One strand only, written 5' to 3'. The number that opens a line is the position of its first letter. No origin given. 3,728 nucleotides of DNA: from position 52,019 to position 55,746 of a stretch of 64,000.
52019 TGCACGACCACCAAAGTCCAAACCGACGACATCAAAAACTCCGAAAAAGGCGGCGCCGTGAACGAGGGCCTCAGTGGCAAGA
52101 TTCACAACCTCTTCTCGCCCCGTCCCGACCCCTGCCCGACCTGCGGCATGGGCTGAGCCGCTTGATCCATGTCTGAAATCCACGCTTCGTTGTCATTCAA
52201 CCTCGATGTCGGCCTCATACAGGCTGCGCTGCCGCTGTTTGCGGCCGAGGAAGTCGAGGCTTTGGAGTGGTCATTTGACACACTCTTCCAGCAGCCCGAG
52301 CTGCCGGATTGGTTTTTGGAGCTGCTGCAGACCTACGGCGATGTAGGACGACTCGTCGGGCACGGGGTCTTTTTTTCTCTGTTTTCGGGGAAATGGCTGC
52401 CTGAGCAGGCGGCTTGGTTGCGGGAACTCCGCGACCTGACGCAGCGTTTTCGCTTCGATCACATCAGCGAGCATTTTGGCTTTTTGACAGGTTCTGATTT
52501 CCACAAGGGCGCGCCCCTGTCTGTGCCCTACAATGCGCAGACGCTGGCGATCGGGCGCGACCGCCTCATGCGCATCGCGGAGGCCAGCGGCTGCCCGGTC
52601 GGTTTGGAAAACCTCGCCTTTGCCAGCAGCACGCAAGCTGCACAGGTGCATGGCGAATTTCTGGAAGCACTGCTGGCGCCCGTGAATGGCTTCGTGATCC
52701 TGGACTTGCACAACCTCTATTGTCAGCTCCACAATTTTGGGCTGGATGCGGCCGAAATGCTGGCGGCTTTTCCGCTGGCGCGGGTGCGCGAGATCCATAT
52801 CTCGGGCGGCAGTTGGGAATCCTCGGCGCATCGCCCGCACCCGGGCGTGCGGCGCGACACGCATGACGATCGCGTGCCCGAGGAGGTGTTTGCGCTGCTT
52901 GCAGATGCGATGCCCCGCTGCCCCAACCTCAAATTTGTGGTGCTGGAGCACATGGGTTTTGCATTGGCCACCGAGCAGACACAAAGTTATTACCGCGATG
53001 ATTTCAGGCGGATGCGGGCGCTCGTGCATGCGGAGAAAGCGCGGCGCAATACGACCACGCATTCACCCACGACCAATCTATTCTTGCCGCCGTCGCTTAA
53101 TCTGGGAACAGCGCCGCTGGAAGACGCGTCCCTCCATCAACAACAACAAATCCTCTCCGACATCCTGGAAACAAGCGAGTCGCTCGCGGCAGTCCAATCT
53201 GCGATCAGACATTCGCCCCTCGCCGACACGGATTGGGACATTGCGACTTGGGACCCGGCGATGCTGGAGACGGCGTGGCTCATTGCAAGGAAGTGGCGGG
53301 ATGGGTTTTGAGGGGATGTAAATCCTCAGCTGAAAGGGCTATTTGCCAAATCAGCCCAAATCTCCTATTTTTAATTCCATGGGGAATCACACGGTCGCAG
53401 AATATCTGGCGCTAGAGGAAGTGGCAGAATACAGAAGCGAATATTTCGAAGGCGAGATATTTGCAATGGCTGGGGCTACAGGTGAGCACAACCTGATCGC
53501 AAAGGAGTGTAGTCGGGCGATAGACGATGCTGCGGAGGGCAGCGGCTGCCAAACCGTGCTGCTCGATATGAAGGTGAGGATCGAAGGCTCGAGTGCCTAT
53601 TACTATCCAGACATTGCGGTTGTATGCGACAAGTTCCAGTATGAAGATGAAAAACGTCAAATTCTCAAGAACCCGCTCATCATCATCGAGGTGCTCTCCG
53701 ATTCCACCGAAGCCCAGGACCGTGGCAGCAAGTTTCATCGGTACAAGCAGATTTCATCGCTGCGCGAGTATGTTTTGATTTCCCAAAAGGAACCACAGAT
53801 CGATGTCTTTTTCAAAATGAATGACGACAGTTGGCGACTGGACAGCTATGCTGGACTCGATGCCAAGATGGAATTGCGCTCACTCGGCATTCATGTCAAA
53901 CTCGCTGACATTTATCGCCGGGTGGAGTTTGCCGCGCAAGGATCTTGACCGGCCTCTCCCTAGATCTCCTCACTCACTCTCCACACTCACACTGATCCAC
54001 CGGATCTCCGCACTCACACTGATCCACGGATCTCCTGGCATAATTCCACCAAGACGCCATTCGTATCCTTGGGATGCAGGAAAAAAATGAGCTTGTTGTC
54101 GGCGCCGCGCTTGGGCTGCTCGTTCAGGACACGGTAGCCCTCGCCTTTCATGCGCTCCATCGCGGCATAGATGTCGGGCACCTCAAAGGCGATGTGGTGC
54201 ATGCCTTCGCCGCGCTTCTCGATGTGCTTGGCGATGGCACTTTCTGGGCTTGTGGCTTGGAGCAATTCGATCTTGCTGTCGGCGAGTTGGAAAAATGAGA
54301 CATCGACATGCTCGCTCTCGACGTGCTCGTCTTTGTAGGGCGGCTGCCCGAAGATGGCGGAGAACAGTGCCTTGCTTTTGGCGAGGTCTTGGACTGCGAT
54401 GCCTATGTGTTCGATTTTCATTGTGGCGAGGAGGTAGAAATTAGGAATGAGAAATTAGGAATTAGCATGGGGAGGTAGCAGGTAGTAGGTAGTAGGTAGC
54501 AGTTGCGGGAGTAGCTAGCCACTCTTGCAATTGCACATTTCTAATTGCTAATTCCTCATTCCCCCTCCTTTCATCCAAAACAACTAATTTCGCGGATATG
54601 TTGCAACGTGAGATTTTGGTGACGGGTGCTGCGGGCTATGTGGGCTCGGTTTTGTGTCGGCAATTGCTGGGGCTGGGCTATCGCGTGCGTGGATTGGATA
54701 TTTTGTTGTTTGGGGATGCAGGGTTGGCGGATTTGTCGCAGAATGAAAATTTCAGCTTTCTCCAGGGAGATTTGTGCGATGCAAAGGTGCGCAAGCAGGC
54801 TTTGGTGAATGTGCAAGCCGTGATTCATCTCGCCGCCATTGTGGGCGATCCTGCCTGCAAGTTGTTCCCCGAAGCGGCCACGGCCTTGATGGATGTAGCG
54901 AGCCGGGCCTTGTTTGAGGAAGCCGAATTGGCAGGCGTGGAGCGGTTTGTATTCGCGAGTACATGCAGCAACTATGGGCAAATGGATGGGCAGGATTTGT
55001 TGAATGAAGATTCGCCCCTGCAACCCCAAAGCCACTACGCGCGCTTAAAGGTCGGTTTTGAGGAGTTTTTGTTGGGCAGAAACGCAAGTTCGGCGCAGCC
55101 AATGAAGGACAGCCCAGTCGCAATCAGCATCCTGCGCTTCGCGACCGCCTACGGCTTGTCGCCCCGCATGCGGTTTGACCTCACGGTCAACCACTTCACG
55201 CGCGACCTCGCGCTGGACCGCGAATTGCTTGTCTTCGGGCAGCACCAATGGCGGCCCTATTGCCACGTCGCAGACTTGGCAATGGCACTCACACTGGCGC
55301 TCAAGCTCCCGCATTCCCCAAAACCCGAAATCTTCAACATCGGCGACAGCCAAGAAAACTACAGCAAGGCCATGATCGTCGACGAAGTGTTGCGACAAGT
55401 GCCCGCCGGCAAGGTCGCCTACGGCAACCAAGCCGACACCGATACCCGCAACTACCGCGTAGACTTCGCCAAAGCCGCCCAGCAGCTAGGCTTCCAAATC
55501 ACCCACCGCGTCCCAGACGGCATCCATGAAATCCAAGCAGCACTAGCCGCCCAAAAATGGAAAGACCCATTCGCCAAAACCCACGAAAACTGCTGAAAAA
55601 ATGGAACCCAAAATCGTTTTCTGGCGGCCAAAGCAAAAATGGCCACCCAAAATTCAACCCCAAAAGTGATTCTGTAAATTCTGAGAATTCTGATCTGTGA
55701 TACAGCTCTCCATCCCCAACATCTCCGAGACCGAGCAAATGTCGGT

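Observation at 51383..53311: Compact MNIO (DUF692) RiPP-like cluster: three signal-peptide precursors ending in CPxCG(M/K)G plus a fused-extension DUF692 enzyme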

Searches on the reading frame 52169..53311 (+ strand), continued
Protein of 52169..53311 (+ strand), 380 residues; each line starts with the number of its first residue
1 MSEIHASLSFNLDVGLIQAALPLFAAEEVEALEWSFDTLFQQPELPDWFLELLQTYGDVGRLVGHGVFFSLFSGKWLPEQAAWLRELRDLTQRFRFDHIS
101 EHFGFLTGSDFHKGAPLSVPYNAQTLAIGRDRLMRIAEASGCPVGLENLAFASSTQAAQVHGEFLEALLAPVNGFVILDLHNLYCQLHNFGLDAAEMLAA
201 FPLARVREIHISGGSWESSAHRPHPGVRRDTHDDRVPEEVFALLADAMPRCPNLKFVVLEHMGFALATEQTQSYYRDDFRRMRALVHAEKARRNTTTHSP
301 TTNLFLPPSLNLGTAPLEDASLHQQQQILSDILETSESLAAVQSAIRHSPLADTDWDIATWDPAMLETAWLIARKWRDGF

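Call 22: find_encoding_contigs(protein=P0003, flank=8000, max_places=2)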
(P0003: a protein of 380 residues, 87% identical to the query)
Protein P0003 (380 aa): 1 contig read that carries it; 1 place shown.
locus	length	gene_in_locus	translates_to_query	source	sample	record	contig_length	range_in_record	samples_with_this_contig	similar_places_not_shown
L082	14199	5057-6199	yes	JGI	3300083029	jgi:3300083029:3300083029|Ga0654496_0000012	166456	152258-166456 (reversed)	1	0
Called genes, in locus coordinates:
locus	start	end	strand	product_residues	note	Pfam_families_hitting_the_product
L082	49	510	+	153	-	PF00383:dCMP_cyt_deam_1, PF14437:MafB19-deam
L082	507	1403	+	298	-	PF00892:EamA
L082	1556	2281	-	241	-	-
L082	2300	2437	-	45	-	-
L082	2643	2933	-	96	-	PF13560:HTH_31, PF13443:HTH_26, PF01381:HTH_3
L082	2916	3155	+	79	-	-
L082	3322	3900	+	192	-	PF05685:Uma2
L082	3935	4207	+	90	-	-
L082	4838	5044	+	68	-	-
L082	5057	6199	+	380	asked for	PF05114:MbnB_TglH_ChrH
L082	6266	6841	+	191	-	PF05685:Uma2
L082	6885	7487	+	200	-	PF05685:Uma2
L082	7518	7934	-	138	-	PF00903:Glyoxalase, PF13468:Glyoxalase_3 (weak), PF13669:Glyoxalase_4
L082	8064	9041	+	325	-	PF01073:3Beta_HSD, PF01370:Epimerase, PF02719:Polysacc_synt_2, PF04321:RmlD_sub_bind, PF05368:NmrA, PF13460:NAD_binding_10, PF16363:GDP_Man_Dehyd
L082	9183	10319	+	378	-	PF00155:Aminotran_1_2 (weak), PF01041:DegT_DnrJ_EryC1, PF01212:Beta_elim_lyase (weak)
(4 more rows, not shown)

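Call 31: predict_structure(alignment_id=A1)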
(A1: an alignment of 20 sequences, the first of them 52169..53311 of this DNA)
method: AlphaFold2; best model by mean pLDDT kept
length: 380 residues; sequences in the alignment: 20
mean_pLDDT: 90.1   pTM: 0.91
mean pLDDT of the five models: 90.1, 89.8, 88.7, 88.0, 87.4
residues with pLDDT >= 90: 255; 70-90: 111; 50-70: 13; < 50: 1
segments of 3 or more residues with pLDDT < 50: none
pLDDT, mean of each block of 10 residues (from residue 1): 87 94 97 90 90 96 90 90 94 95 80 79 95 95 89 88 94 95 90 92 95 88 81 91 97 96 92 98 97 73 79 93 93 92 93 83 87 77
secondary structure, 60 per line:
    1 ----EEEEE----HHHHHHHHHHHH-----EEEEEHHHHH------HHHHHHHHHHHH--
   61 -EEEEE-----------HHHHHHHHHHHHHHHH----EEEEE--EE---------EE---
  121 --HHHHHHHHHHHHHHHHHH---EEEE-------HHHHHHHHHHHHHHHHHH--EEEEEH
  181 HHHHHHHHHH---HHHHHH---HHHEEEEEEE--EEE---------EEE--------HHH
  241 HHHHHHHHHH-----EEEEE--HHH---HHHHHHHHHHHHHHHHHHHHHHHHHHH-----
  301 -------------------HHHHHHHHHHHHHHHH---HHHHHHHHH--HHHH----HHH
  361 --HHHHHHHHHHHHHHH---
elements in order: E5-9 H14-25 E31-35 H36-40 H47-58 E62-66 H78-93 E98-102 H123-140 E144-147 H155-172 E175-179 H180-190 H194-199 E206-212 E215-217 E227-229 H238-250 E256-260 H269-295 H320-335 H339-347 H350-353 H363-377

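Call 32: list_cluster_members(proteins=[window:52169-53311:+, window:51383-51631:+, window:51700-51864:+, window:51950-52156:+])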
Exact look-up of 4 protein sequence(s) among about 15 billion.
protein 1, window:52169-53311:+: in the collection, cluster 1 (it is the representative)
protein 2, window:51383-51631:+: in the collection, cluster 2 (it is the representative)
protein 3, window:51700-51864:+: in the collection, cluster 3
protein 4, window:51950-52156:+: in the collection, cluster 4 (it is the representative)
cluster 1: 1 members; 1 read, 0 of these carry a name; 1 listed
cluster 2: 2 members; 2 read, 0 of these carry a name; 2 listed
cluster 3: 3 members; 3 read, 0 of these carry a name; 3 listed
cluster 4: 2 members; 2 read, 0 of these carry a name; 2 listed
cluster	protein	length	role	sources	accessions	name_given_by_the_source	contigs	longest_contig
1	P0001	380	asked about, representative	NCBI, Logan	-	-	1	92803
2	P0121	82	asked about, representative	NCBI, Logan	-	-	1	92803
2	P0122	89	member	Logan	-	-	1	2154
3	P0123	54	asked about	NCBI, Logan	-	-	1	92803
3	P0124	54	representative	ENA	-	-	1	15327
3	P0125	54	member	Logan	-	-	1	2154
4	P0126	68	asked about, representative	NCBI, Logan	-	-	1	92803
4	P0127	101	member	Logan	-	-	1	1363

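Call 34: fold_search(model_id=the predicted structure, library=pdb)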
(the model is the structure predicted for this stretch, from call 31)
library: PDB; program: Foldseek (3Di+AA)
matches with E <= 10: 1806; with E <= 0.001: 167
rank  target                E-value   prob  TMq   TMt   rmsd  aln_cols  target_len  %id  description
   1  8hci_B                3.7e-13  1.00  0.58  0.72   4.6       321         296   22  Crystal structure of a holoenzyme Fe-free TglHI for Pseudomonas syringae Peptidyl (S) 2-mercaptoglycine biosynthesis (released 2023-08-23)
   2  7fc0_B                1.7e-12  1.00  0.57  0.80   3.8       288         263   18  Reconstitution of MbnABC complex from Rugamonas rubra ATCC-43154 (GroupIII) (released 2022-03-16)
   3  7fc0_E                4.5e-12  1.00  0.57  0.79   4.0       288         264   18  Reconstitution of MbnABC complex from Rugamonas rubra ATCC-43154 (GroupIII) (released 2022-03-16)
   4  8hi7_B                5.1e-12  1.00  0.57  0.72   4.7       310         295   24  Crystal structure of a holoenzyme TglHI with two Fe irons for Pseudomonas syringae Peptidyl (S) 2-mercaptoglycine bios (released 2023-08-23)
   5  7tcr_A                5.1e-12  1.00  0.56  0.77   4.1       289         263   18  Methanobactin biosynthetic protein complex of MbnB and MbnC from Methylosinus trichosporium OB3b at 2.62 Angstrom reso (released 2022-03-23)
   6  7tcw_A                6.3e-12  1.00  0.56  0.78   4.1       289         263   18  Methanobactin biosynthetic protein complex of MbnB and MbnC from Methylosinus trichosporium OB3b, H210S mutant (released 2022-03-23)
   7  7dz9_B                1.6e-10  1.00  0.57  0.80   3.9       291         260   18  MbnABC complex (released 2022-03-16)
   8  7dz9_A                2.0e-10  1.00  0.55  0.77   4.3       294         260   17  MbnABC complex (released 2022-03-16)
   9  3bww                  1.0e-09  1.00  0.52  0.75   4.1       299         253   16  Crystal structure of a duf692 family protein (hs_1138) from haemophilus somnus 129pt at 2.20 A resolution (released 2008-01-22)
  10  3vyl_A                1.6e-07  1.00  0.46  0.56   7.9       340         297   14  Structure of L-ribulose 3-epimerase (released 2013-10-02)
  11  4pfh_A                5.2e-07  1.00  0.42  0.51   8.5       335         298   13  Crystal structure of engineered D-tagatose 3-epimerase PcDTE-IDF8 (released 2014-10-22)
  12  4pgl_B                6.1e-07  1.00  0.41  0.51   7.7       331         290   14  Crystal structure of engineered D-tagatose 3-epimerase PcDTE-ILS6 (released 2014-10-22)
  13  5hmq_E                7.7e-07  1.00  0.49  0.32   7.7       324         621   16  xylose isomerase-like TIM barrel/4-hydroxyphenylpyruvate dioxygenase fusion protein (released 2016-10-19)
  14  7dz4_C                8.1e-07  1.00  0.45  0.57   7.1       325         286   14  Crystal structures of D-allulose 3-epimerase with D-tagatose from Sinorhizobium fredii (released 2022-08-03)
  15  4pgl_A                8.1e-07  1.00  0.42  0.51   7.3       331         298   13  Crystal structure of engineered D-tagatose 3-epimerase PcDTE-ILS6 (released 2014-10-22)
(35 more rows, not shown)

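Call 42: find_encoding_contigs(protein=P0012, flank=4000, max_places=1)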
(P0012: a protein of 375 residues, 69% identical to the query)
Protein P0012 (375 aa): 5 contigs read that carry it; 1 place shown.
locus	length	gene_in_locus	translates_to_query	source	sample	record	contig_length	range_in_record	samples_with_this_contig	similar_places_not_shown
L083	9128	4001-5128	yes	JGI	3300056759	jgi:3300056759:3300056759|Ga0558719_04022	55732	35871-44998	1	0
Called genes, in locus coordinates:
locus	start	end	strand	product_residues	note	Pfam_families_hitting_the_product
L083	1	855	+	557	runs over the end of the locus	PF00005:ABC_tran, PF00931:NB-ARC (faint), PF02463:SMC_N (faint), PF01926:MMR_HSR1 (faint), PF13304:AAA_21 (faint), PF12848:ABC_tran_Xtn, PF00005:ABC_tran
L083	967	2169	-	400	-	-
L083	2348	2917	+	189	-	PF05685:Uma2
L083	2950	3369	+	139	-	-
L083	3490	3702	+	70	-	-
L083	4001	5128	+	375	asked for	PF05114:MbnB_TglH_ChrH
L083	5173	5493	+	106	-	PF05685:Uma2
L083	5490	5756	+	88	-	PF05685:Uma2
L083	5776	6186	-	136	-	PF00903:Glyoxalase, PF13468:Glyoxalase_3 (weak), PF13669:Glyoxalase_4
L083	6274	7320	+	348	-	PF01073:3Beta_HSD, PF01370:Epimerase, PF02719:Polysacc_synt_2, PF04321:RmlD_sub_bind, PF05368:NmrA (weak), PF13460:NAD_binding_10, PF16363:GDP_Man_Dehyd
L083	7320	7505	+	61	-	-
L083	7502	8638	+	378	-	PF01041:DegT_DnrJ_EryC1, PF01212:Beta_elim_lyase (faint)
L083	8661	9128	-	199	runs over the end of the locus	-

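Call 43: find_encoding_contigs(protein=P0010, flank=4000, max_places=1)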
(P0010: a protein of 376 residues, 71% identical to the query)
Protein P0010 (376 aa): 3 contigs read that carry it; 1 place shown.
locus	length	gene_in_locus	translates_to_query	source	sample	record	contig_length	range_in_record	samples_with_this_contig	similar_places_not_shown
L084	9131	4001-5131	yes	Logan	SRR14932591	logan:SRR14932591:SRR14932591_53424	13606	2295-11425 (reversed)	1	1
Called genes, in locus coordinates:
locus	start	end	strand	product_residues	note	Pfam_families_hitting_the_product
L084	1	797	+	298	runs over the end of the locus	-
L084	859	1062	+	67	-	-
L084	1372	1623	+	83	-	-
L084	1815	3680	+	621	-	-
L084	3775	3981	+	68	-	-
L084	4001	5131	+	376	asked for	PF05114:MbnB_TglH_ChrH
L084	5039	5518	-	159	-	-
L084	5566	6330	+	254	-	-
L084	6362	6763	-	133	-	PF00903:Glyoxalase, PF13468:Glyoxalase_3, PF13669:Glyoxalase_4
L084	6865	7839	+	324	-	PF01073:3Beta_HSD, PF01370:Epimerase, PF02719:Polysacc_synt_2 (weak), PF04321:RmlD_sub_bind, PF05368:NmrA (weak), PF13460:NAD_binding_10, PF16363:GDP_Man_Dehyd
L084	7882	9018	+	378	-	PF00155:Aminotran_1_2 (weak), PF01041:DegT_DnrJ_EryC1, PF01053:Cys_Met_Meta_PP (weak)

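Call 44: find_encoding_contigs(protein=P0008, flank=4000, max_places=1)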
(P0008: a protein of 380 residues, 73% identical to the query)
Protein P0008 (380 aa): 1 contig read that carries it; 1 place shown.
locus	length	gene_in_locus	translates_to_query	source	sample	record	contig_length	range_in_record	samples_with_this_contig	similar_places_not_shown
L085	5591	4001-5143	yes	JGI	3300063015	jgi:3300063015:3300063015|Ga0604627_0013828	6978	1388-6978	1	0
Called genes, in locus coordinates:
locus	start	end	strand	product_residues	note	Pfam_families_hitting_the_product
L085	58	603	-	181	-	PF02469:Fasciclin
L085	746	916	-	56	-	-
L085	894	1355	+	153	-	PF00383:dCMP_cyt_deam_1, PF14437:MafB19-deam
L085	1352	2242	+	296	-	PF00892:EamA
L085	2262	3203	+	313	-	-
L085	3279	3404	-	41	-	-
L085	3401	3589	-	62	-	-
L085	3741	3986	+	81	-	-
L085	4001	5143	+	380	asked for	PF05114:MbnB_TglH_ChrH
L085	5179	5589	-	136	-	?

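Call 45: find_encoding_contigs(protein=P0013, flank=4000, max_places=1)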
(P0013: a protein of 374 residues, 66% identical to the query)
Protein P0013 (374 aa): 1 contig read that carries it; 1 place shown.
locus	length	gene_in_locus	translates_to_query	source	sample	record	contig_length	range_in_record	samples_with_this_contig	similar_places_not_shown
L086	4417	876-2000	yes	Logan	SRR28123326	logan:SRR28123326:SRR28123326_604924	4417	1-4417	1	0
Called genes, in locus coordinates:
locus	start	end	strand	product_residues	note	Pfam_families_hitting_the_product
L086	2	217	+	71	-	?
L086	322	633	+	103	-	-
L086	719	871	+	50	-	-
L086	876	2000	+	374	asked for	PF05114:MbnB_TglH_ChrH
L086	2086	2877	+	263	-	-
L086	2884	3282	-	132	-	PF00903:Glyoxalase, PF13468:Glyoxalase_3 (weak), PF13669:Glyoxalase_4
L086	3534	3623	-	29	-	-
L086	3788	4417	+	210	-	?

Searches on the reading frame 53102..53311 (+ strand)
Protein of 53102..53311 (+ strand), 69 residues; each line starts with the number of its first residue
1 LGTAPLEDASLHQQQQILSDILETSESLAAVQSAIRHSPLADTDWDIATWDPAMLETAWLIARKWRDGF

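Call 50: search_solved_structures(query=A3, max_evalue=10)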
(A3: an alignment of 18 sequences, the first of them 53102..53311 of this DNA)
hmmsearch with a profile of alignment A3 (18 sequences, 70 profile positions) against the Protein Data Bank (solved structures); distinct sequences matched with E-value up to 10: 2.
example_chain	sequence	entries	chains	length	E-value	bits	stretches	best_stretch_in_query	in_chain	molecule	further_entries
5fd5_A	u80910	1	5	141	1.9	11.7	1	9-40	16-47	Ferric uptake regulation protein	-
5fd6_A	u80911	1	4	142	1.9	11.7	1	9-40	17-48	Ferric uptake regulation protein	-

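Call 54: predict_structure(alignment_id=A3)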
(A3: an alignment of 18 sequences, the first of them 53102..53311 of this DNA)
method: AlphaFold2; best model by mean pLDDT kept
length: 69 residues; sequences in the alignment: 18
mean_pLDDT: 87.2   pTM: 0.73
mean pLDDT of the five models: 87.2, 86.2, 84.2, 83.6, 80.6
residues with pLDDT >= 90: 41; 70-90: 20; 50-70: 7; < 50: 1
segments of 3 or more residues with pLDDT < 50: none
pLDDT, mean of each block of 10 residues (from residue 1): 65 92 95 92 85 94 87
secondary structure, 60 per line:
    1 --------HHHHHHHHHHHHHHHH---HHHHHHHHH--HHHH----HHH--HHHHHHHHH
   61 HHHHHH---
elements in order: H9-24 H28-36 H39-42 H52-66

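Call 56: fold_search(model_id=the predicted structure, library=pdb)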
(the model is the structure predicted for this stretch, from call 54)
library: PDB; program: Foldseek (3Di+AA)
matches with E <= 10: 59; with E <= 0.001: 0
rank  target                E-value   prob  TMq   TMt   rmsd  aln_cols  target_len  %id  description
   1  7v9f_A                2.3e+00  0.08  0.25  0.19   7.9        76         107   13  Selenomethionine mutant (L740Sem) of BEN4 domain of protein Bend3 with DNA (released 2022-02-16)
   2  6k19_A                3.0e+00  0.09  0.32  0.13  12.4        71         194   17  Crystal structure of EXD2 exonuclease domain soaked in Mg (released 2019-05-22)
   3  4kbr_D                3.1e+00  0.10  0.29  0.14   5.5        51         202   20  Crystal structure of mouse Ceramide-1-phosphate transfer protein (apo-form) (released 2013-07-17)
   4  5doo_B                3.3e+00  0.30  0.47  0.08   4.2        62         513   19  The structure of PKMT2 from Rickettsia typhi (released 2016-08-10)
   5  5ocn_C                3.7e+00  0.09  0.30  0.27   7.4        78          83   10  Crystal structure of the forkhead domain of human FOXN1 (released 2017-08-02)
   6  4kbr_G                3.7e+00  0.08  0.27  0.13   5.6        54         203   18  Crystal structure of mouse Ceramide-1-phosphate transfer protein (apo-form) (released 2013-07-17)
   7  4kbr_F                4.2e+00  0.07  0.27  0.13   5.6        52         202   19  Crystal structure of mouse Ceramide-1-phosphate transfer protein (apo-form) (released 2013-07-17)
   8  3lpt                  4.2e+00  0.05  0.26  0.15   9.5        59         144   15  HIV integrase (released 2010-05-12)
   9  4non_A                5.0e+00  0.06  0.28  0.10  12.2        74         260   16  Crystal structure of GDP-bound A143S mutant of the S. thermophilus FeoB G-domain (released 2014-04-02)
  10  6rjg_C                5.3e+00  0.25  0.46  0.05   2.8        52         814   13  Cryo-EM structure of St1Cas9-sgRNA-AcrIIA6-tDNA59-ntPAM complex. (released 2019-10-02)
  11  7q34_B                5.3e+00  0.10  0.42  0.32   4.8        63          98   16  Crystal structure of the multidrug binding transcriptional regulator LmrR in complex squaraine dye (released 2022-06-01)
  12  3b1w_B                5.3e+00  0.06  0.29  0.11  12.1        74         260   16  Crystal structure of an S. thermophilus NFeoB E67A mutant bound to GDP (released 2011-11-02)
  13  1ofc                  5.6e+00  0.15  0.46  0.15   4.4        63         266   21  nucleosome recognition module of ISWI ATPase (released 2003-09-05)
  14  8t1v                  5.6e+00  0.11  0.39  0.11   7.4        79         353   20  Crystal structure of orphan G protein-coupled receptor 6 with bound inverse agonist 3h (released 2024-12-04)
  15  4k85_A                5.6e+00  0.06  0.30  0.14   5.2        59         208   19  Crystal structure of human ceramide-1-phosphate transfer protein (CPTP) in complex with 12:0 Ceramide-1-Phosphate (12: (released 2013-07-17)
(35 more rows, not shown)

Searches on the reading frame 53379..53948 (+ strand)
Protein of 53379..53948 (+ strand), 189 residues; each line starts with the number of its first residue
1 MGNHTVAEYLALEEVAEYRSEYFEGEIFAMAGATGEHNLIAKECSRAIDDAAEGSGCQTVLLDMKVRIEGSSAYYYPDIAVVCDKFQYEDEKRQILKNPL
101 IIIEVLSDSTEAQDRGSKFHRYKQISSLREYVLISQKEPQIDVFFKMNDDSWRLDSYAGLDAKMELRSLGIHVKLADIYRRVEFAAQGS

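Call 40: search_protein_families(library=pfam, proteins=[window:53379-53948:+], max_evalue=0.001)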
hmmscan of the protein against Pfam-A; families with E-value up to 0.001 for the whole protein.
window:53379-53948:+ (189 aa): 1 family
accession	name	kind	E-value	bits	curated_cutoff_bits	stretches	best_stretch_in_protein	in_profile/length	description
PF05685.18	Uma2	-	6.2e-33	114.1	27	1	7-166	2-160/172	Putative restriction endonuclease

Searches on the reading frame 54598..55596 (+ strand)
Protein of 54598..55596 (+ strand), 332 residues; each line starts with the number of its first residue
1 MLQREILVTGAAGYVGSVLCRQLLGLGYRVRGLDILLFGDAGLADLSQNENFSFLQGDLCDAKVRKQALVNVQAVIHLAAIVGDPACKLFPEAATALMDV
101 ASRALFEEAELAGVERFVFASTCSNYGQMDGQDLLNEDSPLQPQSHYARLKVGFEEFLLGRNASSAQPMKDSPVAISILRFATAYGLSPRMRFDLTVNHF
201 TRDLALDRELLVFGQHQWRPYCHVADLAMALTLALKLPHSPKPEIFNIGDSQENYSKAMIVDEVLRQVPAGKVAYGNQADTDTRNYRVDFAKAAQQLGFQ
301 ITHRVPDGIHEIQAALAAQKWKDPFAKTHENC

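Call 40: search_protein_families(library=pfam, proteins=[window:54598-55596:+], max_evalue=0.001)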
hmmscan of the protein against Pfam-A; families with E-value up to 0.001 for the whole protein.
window:54598-55596:+ (332 aa): 7 families
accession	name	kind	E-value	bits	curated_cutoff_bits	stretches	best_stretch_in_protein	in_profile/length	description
PF01370.27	Epimerase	-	1.5e-37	129.7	20.9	1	6-249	1-240/240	NAD dependent epimerase/dehydratase family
PF16363.11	GDP_Man_Dehyd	-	4.1e-23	82.8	27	1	7-311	1-331/332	GDP-mannose 4,6 dehydratase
PF01073.25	3Beta_HSD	-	4.2e-15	56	22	1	7-198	1-195/280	3-beta hydroxysteroid dehydrogenase/isomerase family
PF05368.20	NmrA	-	1.4e-07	31.9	27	1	5-126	4-111/298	NmrA-like family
PF13460.12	NAD_binding_10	-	2.9e-07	31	27.2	1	10-128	1-104/184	NAD(P)H-binding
PF02719.21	Polysacc_synt_2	-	1.4e-06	28.2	20.2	1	6-122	1-128/293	Polysaccharide biosynthesis protein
PF04321.23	RmlD_sub_bind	-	2.2e-06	27.4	27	1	5-161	2-139/287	RmlD substrate binding domain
